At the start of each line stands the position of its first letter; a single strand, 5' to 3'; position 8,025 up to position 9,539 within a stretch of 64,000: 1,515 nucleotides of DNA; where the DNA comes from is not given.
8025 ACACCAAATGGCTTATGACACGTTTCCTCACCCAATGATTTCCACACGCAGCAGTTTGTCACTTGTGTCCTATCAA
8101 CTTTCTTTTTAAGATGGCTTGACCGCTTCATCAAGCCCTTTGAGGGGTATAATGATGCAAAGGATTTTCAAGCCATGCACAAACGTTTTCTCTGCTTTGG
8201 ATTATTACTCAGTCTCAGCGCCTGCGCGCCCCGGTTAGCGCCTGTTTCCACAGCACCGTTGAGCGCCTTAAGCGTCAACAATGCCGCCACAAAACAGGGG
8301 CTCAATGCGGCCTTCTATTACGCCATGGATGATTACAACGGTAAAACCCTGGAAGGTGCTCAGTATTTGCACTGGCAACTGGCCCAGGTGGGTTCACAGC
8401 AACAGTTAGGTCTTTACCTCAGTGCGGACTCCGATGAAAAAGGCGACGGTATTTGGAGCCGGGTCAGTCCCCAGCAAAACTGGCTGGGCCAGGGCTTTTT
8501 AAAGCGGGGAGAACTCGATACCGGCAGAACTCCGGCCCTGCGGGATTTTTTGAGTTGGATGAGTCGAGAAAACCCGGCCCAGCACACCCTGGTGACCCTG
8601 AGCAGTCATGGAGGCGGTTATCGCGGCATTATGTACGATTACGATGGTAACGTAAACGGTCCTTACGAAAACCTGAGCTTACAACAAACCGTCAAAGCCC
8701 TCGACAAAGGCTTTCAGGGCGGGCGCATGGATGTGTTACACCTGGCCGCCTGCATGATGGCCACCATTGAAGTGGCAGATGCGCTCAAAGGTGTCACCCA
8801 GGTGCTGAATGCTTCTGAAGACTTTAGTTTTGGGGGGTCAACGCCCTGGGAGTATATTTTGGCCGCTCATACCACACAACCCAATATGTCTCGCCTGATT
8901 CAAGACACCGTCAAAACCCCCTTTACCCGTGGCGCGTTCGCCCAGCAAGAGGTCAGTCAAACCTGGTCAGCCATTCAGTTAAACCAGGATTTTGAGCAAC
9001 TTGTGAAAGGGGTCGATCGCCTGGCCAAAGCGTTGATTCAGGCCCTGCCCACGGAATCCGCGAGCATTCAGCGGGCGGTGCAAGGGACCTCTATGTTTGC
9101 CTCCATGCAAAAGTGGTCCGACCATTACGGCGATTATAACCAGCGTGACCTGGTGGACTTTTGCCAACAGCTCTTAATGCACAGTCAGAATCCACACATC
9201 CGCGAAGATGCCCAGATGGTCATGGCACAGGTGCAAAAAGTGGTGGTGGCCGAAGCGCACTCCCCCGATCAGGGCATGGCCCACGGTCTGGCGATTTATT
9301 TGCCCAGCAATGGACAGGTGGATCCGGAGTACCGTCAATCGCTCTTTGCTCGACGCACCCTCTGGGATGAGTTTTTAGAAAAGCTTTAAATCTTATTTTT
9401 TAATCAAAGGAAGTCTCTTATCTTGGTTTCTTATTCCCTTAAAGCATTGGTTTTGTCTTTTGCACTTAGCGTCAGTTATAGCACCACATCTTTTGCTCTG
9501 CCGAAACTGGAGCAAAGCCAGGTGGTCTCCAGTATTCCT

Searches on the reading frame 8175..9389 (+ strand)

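Call 91: search_protein_families(library=pfam, proteins=[window:8175-9389:+], max_evalue=0.00001)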
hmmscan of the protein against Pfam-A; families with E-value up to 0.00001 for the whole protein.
window:8175-9389:+ (404 aa): 1 family
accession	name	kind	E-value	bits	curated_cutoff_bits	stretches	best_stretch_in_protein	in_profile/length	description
PF03415.19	Peptidase_C11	-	9.8e-20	71.8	25.8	1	112-402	63-357/359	Clostripain family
